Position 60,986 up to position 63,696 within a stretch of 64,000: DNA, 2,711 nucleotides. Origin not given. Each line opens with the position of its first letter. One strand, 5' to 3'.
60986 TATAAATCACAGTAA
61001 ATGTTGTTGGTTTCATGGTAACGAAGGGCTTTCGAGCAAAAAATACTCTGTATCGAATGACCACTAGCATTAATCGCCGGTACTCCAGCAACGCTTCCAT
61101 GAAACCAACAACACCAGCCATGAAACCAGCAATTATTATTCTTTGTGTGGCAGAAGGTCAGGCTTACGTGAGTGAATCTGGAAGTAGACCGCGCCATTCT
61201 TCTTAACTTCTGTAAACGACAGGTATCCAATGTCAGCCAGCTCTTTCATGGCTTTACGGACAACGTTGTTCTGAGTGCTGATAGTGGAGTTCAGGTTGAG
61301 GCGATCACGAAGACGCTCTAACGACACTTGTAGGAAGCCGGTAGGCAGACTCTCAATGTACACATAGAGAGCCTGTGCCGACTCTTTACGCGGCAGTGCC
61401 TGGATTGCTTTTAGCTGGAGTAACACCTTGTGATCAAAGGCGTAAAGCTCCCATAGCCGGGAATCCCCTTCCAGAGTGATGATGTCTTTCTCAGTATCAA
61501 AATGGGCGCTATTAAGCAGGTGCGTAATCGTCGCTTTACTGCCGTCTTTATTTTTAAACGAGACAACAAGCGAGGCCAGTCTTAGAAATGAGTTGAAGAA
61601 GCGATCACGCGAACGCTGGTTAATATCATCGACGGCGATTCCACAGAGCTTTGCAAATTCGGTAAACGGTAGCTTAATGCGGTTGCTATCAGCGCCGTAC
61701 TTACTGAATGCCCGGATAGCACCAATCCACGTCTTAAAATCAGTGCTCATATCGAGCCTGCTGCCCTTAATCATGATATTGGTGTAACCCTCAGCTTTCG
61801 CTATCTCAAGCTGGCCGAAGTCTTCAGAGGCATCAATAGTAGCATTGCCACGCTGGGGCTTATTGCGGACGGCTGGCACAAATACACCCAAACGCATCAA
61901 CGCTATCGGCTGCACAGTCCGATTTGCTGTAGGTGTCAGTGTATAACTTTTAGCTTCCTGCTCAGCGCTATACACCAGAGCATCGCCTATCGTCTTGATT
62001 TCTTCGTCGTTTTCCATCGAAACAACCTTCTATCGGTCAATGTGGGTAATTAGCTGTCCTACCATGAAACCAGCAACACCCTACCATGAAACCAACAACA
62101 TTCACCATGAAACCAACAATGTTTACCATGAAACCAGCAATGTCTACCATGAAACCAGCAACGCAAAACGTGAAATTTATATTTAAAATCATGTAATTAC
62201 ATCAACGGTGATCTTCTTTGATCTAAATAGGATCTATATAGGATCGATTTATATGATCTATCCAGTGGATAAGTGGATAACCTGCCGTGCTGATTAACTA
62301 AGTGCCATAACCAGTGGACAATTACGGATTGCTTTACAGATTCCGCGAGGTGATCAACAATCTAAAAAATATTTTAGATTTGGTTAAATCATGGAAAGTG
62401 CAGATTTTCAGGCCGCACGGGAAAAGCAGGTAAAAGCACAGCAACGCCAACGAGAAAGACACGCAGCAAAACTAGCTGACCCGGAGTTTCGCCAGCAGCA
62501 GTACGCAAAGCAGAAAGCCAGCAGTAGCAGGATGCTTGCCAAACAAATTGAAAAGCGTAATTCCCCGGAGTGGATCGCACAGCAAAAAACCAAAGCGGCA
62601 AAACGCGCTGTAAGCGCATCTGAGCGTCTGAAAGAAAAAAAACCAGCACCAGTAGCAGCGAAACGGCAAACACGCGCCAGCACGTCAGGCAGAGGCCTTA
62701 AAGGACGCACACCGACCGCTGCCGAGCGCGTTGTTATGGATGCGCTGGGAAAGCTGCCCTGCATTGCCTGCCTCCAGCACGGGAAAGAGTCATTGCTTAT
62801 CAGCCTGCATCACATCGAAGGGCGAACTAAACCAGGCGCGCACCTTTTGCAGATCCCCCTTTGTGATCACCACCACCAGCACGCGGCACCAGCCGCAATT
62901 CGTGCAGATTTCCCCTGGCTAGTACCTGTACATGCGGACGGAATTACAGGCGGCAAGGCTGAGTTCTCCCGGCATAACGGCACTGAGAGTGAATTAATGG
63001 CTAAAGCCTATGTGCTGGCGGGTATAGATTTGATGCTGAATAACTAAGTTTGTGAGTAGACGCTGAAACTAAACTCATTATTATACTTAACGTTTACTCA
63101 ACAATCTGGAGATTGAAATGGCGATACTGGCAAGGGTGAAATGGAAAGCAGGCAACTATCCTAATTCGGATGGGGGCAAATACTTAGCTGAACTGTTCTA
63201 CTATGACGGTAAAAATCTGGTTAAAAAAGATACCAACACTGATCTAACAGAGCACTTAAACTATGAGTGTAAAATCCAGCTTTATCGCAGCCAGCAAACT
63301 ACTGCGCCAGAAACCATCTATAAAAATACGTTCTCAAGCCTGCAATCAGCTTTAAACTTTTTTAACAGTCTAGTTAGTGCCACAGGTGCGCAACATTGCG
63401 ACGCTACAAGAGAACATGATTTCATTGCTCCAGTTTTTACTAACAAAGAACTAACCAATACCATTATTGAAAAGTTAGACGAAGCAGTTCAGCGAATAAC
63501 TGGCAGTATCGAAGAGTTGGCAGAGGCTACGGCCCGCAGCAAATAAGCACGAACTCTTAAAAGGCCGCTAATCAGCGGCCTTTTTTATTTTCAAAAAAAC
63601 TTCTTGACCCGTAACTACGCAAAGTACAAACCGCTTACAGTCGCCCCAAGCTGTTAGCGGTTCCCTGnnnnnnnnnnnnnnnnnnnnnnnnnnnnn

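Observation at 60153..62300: P1-type R replicon recombined with a ParMR (type II) partition system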

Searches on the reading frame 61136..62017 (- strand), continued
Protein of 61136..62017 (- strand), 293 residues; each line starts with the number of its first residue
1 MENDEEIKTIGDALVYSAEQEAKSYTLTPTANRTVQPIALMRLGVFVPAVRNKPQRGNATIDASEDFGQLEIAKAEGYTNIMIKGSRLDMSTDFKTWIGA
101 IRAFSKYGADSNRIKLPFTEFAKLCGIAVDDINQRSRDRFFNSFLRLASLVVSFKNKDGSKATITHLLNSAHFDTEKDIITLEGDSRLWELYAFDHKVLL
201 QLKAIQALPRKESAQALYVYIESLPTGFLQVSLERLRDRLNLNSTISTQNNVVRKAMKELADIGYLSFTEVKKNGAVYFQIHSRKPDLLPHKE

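Call 90: find_encoding_contigs(protein=P0036, flank=2500, max_places=1)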
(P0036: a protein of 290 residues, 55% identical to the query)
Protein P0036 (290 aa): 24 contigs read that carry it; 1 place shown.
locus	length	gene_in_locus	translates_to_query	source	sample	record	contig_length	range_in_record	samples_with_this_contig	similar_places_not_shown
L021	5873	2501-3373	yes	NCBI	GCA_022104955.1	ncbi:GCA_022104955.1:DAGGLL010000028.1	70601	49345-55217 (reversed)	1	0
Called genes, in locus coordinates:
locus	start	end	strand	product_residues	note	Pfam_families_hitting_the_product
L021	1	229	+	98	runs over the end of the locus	-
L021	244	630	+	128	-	-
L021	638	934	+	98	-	-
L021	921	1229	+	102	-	-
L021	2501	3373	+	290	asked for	-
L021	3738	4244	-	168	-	-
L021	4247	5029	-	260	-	-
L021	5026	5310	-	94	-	PF05488:PAAR_motif (faint)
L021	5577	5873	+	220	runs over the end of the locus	PF01656:CbiA, PF07015:VirC1 (weak), PF09140:MipZ (faint), PF10609:ParA (weak), PF13614:AAA_31 (faint)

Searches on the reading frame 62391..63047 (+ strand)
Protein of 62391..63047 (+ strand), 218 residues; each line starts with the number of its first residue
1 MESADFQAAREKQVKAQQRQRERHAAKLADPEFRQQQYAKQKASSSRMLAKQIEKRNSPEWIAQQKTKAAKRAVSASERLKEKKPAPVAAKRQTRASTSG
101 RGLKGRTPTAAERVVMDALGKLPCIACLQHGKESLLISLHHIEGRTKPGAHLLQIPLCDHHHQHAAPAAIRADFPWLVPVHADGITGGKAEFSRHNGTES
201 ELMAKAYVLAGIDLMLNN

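Call 6: search_protein_families(library=pfam, proteins=[window:62391-63047:+], max_evalue=0.01)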
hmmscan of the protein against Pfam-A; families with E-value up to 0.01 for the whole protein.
window:62391-63047:+ (218 aa): 1 family
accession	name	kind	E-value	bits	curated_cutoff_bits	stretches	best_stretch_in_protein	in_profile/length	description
PF16786.11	RecA_dep_nuc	-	1.9e-34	118.3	26.9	1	108-209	1-101/103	Recombination enhancement, RecA-dependent nuclease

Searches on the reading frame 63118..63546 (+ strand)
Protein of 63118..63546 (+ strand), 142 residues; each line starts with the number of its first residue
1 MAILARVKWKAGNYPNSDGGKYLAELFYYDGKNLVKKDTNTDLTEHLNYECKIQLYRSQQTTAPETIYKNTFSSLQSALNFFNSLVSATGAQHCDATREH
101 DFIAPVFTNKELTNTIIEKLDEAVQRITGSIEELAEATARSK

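Call 6: search_protein_families(library=pfam, proteins=[window:63118-63546:+], max_evalue=0.01)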
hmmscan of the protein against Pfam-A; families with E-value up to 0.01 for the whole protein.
window:63118-63546:+ (142 aa): 0 families

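Call 34: search_protein_families(library=ncbifam, proteins=[window:63118-63546:+], max_evalue=0.01)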
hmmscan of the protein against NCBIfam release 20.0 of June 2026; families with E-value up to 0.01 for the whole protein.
window:63118-63546:+ (142 aa): 0 families

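Call 59: search_protein_families(library=phrogs, proteins=[window:63118-63546:+], max_evalue=0.01)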
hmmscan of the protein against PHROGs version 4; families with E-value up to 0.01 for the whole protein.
window:63118-63546:+ (142 aa): 1 family
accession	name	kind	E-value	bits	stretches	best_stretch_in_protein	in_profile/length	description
phrog_15105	-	unknown function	0.0051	17.9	0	99-138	6-45/65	-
